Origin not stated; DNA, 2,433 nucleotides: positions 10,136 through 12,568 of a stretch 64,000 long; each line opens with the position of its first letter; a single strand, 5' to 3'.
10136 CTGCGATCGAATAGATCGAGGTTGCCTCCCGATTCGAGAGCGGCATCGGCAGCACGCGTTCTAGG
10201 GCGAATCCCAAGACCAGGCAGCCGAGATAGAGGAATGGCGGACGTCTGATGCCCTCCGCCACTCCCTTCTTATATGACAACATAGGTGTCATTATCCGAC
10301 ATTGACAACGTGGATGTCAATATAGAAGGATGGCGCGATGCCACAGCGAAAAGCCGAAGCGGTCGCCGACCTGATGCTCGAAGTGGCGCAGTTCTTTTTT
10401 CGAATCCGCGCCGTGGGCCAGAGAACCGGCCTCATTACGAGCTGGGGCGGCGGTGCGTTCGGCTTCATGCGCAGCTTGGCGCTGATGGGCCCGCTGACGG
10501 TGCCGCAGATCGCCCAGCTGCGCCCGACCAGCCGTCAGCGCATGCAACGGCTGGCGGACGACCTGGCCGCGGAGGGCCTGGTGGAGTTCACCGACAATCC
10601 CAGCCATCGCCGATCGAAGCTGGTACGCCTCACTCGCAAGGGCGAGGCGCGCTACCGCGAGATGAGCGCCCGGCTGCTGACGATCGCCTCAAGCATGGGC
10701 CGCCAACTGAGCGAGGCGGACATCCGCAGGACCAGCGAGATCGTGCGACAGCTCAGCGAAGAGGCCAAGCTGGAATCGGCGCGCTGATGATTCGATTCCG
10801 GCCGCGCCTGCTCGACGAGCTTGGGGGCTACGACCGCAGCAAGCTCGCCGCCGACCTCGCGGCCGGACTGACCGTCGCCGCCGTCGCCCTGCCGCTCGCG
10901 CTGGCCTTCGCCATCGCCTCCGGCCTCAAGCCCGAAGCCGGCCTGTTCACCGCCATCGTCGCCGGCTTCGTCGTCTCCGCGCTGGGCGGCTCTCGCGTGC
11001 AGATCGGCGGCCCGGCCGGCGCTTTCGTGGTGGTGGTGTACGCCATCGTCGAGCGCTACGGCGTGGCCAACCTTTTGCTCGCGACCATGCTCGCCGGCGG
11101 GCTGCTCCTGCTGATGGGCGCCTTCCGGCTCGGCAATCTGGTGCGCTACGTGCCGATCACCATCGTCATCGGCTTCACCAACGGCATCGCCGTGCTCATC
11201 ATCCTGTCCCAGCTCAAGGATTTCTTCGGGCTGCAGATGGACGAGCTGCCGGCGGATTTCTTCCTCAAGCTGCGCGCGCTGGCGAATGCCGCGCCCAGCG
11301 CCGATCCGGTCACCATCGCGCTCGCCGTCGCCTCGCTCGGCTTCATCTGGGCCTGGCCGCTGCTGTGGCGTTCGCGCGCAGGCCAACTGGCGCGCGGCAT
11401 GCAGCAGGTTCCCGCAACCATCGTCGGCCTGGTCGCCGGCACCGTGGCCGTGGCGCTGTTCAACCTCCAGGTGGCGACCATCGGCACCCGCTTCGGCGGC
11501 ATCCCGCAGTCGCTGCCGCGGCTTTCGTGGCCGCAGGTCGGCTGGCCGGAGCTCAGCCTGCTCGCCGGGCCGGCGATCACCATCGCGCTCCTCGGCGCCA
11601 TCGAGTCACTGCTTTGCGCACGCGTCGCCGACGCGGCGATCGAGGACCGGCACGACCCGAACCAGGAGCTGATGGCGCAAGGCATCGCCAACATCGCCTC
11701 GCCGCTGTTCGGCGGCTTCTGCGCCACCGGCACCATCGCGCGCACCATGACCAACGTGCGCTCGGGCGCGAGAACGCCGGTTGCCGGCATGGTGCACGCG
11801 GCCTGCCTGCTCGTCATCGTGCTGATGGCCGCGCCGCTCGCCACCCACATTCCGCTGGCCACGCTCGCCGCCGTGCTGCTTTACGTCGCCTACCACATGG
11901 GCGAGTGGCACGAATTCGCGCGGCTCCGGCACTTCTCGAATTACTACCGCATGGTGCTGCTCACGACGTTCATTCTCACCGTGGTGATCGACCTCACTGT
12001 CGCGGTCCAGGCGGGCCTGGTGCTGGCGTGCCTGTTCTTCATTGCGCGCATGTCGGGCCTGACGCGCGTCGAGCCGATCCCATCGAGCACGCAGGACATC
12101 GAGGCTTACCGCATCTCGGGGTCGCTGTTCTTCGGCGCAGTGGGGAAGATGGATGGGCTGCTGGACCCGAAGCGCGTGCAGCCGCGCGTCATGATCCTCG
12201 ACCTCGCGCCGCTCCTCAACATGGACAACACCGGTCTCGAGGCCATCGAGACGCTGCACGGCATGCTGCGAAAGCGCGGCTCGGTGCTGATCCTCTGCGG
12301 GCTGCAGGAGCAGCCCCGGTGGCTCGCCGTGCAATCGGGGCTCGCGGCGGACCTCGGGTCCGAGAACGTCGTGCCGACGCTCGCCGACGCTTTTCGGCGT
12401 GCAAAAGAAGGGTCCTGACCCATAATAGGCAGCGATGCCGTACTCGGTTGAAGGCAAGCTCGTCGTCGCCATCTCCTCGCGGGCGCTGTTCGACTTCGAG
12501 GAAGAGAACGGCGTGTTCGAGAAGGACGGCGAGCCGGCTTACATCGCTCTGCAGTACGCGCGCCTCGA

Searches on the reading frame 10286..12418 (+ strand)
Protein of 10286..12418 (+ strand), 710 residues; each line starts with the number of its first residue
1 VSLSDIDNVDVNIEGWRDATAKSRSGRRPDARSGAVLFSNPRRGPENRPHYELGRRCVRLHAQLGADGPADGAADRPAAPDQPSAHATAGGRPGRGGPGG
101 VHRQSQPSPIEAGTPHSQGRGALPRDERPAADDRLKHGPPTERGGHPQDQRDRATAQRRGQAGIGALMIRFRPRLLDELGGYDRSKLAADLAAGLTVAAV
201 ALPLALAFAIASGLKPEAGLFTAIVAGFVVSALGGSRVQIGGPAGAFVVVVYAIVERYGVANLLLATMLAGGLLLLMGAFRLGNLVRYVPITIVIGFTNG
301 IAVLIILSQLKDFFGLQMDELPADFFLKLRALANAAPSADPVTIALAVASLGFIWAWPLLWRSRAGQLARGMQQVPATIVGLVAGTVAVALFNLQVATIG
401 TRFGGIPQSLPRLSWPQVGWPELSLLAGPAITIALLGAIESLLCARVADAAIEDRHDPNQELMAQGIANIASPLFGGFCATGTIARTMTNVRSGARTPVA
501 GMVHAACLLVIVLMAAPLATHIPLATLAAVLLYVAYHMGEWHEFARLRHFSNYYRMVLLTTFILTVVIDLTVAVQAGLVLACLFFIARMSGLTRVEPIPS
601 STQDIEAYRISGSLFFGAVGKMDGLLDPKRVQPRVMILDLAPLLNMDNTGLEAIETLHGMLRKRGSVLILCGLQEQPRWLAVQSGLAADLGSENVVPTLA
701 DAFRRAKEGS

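Call 58: search_protein_families(library=ncbifam, proteins=[window:10286-12418:+], max_evalue=1e-15)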
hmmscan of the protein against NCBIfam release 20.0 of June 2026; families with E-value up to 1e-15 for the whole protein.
window:10286-12418:+ (710 aa): 3 families
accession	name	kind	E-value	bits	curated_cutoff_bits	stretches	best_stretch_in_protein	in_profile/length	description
NF008660.1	PRK11660.1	equivalog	2.1e-134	449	614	1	181-707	23-566/572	C4-dicarboxylic acid transporter DauA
TIGR00815.1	sulP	subfamily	9.2e-99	331.4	380.45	1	180-702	7-565/565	sulfate permease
NF050096.1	BicarbTportBicA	equivalog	1.1e-69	235.4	880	1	186-593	11-412/547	bicarbonate transporter BicA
